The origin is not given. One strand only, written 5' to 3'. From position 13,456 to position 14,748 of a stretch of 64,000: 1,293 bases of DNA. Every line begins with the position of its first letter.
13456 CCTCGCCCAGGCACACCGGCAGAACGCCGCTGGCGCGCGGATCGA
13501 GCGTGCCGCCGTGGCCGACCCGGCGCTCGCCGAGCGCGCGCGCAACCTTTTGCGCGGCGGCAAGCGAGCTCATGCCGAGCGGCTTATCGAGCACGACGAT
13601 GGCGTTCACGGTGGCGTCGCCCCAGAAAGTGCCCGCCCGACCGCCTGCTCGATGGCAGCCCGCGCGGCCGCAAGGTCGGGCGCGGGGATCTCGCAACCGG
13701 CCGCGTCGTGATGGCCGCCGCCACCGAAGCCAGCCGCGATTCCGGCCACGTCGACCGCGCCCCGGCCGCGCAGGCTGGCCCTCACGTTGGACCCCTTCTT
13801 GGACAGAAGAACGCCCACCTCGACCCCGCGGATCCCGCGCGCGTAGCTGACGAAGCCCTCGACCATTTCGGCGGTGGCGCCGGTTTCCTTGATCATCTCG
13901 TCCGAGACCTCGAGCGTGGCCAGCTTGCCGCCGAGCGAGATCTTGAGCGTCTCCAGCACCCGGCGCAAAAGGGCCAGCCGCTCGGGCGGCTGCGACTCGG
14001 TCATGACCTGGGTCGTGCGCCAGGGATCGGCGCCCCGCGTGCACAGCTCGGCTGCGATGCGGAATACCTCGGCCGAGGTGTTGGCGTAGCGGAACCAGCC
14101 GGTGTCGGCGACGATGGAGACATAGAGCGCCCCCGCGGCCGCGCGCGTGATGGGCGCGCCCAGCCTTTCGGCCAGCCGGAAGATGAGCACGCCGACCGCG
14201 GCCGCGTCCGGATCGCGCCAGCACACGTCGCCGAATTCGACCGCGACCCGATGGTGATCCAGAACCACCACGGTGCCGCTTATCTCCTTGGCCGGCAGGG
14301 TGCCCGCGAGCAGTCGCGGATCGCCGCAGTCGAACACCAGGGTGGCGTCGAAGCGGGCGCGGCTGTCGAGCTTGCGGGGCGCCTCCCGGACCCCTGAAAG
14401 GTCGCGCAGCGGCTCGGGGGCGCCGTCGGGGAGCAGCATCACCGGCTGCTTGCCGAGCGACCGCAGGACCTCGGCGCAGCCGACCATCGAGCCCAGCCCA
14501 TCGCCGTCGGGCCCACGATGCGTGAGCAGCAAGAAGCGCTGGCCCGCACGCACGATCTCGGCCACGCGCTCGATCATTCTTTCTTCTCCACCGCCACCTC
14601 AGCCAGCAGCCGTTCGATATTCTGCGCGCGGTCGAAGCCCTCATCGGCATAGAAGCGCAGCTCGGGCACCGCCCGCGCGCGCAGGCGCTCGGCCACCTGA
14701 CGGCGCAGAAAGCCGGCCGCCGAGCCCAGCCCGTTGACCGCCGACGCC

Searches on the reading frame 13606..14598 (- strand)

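Call 57: search_protein_families(library=pfam, proteins=[window:13606-14598:-], max_evalue=0.00001)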
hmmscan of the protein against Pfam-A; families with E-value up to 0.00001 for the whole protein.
window:13606-14598:- (330 aa): 2 families
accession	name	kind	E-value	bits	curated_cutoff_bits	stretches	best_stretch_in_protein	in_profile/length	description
PF01368.27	DHH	-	2.5e-13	50.9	28.1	1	23-162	3-125/125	DHH family, N-terminal domain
PF02272.25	DHHA1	-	6.3e-11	43.1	25.9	1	231-320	9-100/102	DHHA1 domain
